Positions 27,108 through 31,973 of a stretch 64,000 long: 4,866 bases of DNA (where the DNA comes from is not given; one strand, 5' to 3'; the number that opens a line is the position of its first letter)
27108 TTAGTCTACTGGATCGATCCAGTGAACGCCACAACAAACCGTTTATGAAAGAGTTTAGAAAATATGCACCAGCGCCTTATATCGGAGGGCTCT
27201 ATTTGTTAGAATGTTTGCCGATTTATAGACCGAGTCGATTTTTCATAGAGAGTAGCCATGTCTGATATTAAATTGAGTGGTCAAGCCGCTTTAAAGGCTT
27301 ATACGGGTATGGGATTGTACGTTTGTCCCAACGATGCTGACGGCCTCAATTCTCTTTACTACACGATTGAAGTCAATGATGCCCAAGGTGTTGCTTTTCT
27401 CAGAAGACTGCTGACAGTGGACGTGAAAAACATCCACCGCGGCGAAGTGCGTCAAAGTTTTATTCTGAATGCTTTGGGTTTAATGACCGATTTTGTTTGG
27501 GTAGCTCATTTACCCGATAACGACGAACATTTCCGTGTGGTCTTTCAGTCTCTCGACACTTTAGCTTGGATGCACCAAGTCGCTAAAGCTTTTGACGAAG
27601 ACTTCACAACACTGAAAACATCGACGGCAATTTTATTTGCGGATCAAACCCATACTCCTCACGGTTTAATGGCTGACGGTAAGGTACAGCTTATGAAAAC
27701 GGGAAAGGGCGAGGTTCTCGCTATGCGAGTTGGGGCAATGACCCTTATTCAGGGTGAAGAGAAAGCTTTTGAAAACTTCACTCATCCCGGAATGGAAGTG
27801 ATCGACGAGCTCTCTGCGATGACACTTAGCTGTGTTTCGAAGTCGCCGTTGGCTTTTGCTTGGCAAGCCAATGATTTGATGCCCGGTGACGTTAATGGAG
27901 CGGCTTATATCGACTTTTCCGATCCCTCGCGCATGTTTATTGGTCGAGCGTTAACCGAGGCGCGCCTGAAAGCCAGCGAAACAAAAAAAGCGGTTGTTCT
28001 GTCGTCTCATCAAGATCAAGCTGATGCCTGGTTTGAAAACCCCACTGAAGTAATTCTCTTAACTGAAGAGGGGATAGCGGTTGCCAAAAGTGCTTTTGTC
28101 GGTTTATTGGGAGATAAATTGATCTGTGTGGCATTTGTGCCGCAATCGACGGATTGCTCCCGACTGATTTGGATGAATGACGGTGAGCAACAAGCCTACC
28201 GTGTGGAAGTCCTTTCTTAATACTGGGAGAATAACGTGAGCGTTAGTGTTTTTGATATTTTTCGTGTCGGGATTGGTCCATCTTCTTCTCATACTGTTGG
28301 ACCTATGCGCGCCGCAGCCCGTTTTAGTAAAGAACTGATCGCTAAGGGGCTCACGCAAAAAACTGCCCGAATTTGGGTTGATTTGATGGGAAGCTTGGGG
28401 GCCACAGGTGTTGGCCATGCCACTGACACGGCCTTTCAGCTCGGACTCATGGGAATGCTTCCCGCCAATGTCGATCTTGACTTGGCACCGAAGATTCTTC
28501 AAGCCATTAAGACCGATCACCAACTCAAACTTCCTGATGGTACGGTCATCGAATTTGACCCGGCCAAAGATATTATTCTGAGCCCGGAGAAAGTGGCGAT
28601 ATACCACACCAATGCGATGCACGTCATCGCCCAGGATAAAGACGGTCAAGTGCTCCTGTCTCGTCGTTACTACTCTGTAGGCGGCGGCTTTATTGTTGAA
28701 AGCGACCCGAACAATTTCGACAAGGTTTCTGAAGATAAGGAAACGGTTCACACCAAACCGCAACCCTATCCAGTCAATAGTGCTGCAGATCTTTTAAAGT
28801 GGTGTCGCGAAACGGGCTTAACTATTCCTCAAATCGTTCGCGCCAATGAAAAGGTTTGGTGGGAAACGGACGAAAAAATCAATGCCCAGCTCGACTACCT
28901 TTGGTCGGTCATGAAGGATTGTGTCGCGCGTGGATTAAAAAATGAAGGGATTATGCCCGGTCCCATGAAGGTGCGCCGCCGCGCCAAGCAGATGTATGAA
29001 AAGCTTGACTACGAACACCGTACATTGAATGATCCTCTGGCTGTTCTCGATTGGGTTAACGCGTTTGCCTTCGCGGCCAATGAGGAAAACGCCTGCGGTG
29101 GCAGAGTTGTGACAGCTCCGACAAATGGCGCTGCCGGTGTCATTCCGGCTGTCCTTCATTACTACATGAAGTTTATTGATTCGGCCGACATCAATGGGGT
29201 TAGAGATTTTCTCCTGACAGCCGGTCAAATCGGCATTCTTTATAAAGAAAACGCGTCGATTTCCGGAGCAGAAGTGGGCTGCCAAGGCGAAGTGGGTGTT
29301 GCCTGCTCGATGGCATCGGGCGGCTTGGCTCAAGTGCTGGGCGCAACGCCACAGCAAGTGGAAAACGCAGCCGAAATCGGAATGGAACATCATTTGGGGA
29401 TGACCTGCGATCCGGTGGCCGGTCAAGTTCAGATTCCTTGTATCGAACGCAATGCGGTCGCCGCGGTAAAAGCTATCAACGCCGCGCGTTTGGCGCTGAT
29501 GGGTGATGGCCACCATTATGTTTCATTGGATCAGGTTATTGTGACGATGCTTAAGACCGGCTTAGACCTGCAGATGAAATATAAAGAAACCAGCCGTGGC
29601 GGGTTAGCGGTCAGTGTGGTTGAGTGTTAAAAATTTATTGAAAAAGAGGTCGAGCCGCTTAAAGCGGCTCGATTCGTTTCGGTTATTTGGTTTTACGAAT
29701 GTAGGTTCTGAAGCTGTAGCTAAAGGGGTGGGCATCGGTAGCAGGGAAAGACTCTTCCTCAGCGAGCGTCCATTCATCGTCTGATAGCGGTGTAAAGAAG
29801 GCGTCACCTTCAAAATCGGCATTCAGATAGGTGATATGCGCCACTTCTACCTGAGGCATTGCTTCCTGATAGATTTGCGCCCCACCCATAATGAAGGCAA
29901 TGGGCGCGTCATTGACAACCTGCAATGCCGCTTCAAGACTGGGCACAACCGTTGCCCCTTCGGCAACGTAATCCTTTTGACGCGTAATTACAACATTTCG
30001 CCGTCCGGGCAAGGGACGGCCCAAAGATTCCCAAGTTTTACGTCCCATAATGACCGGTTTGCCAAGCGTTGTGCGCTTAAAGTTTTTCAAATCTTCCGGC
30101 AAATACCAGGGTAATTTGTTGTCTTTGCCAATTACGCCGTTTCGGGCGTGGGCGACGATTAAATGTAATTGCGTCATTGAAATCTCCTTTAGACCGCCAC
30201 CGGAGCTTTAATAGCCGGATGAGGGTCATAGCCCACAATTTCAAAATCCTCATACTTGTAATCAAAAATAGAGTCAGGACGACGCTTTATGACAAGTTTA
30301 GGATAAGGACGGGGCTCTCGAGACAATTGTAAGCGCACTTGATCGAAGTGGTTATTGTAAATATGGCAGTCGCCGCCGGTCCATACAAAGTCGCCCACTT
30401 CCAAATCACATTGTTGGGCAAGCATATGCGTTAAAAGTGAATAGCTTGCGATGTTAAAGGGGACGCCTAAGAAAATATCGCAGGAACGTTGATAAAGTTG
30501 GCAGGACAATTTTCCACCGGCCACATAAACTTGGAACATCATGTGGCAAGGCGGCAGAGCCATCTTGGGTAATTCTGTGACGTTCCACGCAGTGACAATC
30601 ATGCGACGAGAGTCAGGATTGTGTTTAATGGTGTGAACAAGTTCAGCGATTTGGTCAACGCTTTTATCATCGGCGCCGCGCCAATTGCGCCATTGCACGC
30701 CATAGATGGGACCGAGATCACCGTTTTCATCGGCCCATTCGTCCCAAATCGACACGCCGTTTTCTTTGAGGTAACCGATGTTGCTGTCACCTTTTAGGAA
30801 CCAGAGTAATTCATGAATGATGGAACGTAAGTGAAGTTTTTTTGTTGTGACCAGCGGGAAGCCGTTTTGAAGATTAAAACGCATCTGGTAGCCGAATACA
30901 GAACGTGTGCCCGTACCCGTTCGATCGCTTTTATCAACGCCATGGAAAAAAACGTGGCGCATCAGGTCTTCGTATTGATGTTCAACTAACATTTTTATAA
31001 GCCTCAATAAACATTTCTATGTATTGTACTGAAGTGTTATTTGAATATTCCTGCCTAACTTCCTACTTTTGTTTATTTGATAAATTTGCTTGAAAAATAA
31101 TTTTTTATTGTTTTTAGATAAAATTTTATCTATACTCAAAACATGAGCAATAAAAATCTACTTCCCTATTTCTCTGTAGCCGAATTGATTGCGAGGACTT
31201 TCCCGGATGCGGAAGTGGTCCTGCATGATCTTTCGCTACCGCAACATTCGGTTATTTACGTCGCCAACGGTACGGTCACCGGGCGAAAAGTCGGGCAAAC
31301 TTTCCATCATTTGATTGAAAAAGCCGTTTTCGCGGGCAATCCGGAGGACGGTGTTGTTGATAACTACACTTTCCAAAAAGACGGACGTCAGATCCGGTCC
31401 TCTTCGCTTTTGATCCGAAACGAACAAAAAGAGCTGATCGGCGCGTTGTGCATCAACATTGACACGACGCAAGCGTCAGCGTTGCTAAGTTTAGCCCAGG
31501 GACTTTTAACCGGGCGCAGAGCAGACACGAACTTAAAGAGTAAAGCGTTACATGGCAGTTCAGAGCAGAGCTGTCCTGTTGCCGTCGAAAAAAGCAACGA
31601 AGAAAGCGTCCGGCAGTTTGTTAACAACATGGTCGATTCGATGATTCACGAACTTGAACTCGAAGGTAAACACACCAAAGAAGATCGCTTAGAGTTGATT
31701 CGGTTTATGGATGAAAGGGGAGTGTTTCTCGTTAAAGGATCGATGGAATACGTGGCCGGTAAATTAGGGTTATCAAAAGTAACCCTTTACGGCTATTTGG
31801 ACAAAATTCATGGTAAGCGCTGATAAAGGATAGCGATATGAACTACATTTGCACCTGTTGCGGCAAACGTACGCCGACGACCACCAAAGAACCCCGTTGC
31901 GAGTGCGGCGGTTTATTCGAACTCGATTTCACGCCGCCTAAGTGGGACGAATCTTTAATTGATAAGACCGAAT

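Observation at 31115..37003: Possible five-gene unit: YheO-type regulator, ThrC-like PLP enzyme, GltD-like oxidoreductase with NuoF fragment, [FeFe]-hydrogenase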

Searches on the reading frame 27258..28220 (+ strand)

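Call 53: search_protein_families(library=pfam, proteins=[window:27258-28220:+], max_evalue=0.00001)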
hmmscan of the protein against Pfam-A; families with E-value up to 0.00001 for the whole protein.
window:27258-28220:+ (320 aa): 1 family
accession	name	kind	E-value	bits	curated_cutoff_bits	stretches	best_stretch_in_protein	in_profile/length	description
PF01571.26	GCV_T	-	8.9e-06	25.6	25.6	0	36-125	50-140/255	Aminomethyltransferase folate-binding domain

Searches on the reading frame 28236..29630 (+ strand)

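Call 53: search_protein_families(library=pfam, proteins=[window:28236-29630:+], max_evalue=0.00001)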
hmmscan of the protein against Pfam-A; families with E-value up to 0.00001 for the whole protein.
window:28236-29630:+ (464 aa): 2 families
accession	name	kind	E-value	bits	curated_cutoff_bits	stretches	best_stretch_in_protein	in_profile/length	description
PF03313.21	SDH_alpha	-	4.4e-90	302.3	26.4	1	192-458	1-260/260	Serine dehydratase alpha chain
PF03315.21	SDH_beta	-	8.4e-55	185.8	26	1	4-156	1-153/155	Serine dehydratase beta chain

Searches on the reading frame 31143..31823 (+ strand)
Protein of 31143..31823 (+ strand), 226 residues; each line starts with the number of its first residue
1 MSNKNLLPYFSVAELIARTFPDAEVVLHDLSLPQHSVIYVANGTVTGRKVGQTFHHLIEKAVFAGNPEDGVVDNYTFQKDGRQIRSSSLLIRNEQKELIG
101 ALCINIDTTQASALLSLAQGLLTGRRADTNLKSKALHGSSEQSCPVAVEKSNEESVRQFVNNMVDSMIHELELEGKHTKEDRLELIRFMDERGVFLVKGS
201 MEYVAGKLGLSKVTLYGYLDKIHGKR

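Call 3: search_protein_families(library=pfam, proteins=[window:31143-31823:+], max_evalue=0.01)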
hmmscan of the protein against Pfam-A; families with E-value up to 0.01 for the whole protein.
window:31143-31823:+ (226 aa): 2 families
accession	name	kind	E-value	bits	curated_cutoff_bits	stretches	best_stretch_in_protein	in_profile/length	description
PF08348.17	PAS_6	-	3.4e-30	104.7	27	1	8-113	3-111/115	YheO-like PAS domain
PF13309.12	HTH_22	-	3.7e-17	62.6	29.6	1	164-220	2-63/63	HTH domain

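Call 4: search_protein_families(library=ncbifam, proteins=[window:31143-31823:+], max_evalue=0.001)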
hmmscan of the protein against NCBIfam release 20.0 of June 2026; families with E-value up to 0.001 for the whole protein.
window:31143-31823:+ (226 aa): 0 families

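Call 68: search_solved_structures(query=window:31143-31823:+, max_evalue=0.01)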
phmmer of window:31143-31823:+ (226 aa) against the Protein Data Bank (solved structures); distinct sequences matched with E-value up to 0.01: 0.
